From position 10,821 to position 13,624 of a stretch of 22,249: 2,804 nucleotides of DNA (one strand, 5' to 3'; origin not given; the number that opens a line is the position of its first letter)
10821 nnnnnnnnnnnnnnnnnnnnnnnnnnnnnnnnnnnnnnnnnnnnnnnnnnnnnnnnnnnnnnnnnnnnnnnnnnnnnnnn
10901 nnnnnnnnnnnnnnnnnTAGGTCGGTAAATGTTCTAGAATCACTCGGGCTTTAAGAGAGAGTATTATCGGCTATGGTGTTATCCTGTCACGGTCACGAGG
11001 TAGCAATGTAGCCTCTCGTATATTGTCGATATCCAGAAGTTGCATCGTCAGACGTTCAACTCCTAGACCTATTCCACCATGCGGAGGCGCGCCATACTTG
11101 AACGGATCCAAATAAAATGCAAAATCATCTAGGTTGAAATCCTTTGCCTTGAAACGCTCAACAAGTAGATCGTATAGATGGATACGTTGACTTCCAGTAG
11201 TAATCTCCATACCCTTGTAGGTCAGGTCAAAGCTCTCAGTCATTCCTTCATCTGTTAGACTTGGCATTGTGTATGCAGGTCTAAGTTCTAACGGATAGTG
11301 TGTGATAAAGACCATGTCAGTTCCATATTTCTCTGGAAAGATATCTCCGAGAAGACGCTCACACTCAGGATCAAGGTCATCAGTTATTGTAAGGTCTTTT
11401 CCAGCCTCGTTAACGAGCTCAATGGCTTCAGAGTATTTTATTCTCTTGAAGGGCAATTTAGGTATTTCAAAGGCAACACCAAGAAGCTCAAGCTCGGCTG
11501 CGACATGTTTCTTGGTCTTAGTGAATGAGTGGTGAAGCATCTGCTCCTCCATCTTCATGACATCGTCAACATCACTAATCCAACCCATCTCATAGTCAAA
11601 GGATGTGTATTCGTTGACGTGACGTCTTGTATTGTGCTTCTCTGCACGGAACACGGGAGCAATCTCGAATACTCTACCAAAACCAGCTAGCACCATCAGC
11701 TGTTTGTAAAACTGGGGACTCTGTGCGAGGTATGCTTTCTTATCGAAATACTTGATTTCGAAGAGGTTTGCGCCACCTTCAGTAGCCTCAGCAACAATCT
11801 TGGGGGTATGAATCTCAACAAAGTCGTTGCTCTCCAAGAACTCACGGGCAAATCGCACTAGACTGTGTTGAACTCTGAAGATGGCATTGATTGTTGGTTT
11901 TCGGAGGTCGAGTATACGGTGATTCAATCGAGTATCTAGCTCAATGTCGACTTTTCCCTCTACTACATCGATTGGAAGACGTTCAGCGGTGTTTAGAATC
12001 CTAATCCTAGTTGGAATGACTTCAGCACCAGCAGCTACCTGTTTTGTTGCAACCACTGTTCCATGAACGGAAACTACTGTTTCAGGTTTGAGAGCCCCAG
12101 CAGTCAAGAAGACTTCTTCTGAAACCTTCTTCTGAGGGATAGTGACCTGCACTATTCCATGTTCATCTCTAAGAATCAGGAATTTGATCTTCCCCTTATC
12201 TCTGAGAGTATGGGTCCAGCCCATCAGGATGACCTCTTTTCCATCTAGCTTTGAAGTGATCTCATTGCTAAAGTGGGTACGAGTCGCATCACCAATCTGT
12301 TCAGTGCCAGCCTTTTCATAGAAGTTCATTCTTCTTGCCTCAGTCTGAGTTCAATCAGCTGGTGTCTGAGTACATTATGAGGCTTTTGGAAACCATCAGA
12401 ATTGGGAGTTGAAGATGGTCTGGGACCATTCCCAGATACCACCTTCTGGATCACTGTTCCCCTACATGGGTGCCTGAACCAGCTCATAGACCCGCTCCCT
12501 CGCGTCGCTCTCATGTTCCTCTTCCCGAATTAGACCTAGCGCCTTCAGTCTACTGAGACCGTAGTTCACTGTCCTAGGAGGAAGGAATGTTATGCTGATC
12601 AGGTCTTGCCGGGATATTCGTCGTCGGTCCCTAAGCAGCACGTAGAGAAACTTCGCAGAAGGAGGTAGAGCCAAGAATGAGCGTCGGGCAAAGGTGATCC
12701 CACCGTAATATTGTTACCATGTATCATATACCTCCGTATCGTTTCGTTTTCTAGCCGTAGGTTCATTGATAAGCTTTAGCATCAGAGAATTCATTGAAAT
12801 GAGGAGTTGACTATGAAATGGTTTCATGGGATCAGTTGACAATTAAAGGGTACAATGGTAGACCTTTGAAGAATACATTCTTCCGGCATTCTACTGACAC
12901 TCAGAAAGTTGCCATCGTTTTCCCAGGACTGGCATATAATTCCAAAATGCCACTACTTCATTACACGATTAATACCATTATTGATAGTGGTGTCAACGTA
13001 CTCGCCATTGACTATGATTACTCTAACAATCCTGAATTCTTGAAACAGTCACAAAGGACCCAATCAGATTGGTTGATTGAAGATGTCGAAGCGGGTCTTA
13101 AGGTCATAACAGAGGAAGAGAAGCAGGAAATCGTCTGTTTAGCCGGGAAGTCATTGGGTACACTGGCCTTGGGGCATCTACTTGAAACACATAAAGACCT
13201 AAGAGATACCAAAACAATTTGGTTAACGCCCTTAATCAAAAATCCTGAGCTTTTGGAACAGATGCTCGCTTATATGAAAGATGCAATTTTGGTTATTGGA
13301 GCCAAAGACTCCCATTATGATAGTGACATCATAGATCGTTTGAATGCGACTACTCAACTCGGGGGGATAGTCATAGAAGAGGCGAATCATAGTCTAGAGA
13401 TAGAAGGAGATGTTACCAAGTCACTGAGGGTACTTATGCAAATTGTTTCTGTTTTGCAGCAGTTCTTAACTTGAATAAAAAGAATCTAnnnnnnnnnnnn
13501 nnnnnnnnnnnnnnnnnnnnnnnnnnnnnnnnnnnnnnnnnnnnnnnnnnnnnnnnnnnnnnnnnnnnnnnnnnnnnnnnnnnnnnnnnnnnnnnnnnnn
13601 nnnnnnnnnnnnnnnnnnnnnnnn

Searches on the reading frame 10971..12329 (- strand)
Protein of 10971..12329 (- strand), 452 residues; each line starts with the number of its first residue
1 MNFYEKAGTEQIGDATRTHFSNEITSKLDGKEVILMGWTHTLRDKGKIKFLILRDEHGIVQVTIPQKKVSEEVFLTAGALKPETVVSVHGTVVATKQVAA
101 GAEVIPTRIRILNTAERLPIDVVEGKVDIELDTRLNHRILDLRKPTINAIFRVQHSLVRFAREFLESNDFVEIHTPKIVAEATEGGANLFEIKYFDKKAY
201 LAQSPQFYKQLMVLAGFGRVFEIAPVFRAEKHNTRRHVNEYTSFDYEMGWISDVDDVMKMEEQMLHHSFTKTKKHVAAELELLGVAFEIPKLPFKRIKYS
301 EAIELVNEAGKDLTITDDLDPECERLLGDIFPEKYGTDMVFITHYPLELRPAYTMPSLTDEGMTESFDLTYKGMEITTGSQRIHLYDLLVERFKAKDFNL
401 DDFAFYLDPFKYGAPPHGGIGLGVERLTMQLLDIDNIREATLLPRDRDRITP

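Call 6: search_protein_families(library=pfam, proteins=[window:10971-12329:-], max_evalue=0.01)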
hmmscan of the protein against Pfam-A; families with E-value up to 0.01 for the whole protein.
window:10971-12329:- (452 aa): 3 families
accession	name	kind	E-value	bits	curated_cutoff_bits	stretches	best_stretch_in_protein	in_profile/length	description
PF00152.25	tRNA-synt_2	-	4.1e-90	302.4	25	1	132-446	3-307/308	tRNA synthetases class II (D, K and N)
PF01336.31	tRNA_anti-codon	-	4.3e-13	49.4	27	1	33-112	1-75/75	OB-fold nucleic acid binding domain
PF01409.25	tRNA-synt_2d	-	0.0097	15.8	19.8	0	419-439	214-234/246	tRNA synthetases class II core domain (F)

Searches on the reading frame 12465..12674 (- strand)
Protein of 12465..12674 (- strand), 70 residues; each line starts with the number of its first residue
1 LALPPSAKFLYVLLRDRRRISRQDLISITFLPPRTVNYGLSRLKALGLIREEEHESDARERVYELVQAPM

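Call 82: search_protein_families(library=pfam, proteins=[window:12465-12674:-], max_evalue=1)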
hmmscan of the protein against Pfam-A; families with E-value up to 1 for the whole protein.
seq(70 aa): 3 families
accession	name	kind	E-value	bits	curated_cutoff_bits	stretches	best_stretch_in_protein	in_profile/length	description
PF12802.13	MarR_2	-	3.4e-06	27.6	27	1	9-60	10-61/61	MarR family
PF13412.12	HTH_24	-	0.00067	19.6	21.9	1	13-50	11-48/48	Winged helix-turn-helix DNA-binding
PF13545.12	HTH_Crp_2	-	0.015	15.7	27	1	18-51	21-54/70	Crp-like helix-turn-helix domain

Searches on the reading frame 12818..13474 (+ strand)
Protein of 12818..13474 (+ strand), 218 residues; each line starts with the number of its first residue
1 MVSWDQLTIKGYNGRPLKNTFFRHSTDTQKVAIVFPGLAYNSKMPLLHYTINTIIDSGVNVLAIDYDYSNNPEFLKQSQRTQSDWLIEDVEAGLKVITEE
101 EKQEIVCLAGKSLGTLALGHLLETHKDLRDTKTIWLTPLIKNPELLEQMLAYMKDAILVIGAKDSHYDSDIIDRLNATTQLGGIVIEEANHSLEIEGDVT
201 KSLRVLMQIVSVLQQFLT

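Call 6: search_protein_families(library=pfam, proteins=[window:12818-13474:+], max_evalue=0.01)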
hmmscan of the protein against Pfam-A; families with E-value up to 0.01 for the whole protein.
window:12818-13474:+ (218 aa): 1 family
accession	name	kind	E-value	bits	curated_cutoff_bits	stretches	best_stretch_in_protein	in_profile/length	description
PF20408.4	Abhydrolase_11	-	1.3e-05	25.5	27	1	44-204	17-178/193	Alpha/beta hydrolase domain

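Call 38: search_protein_families(library=ncbifam, proteins=[window:12818-13474:+], max_evalue=0.01)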
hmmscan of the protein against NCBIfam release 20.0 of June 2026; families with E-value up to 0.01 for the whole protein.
window:12818-13474:+ (218 aa): 0 families
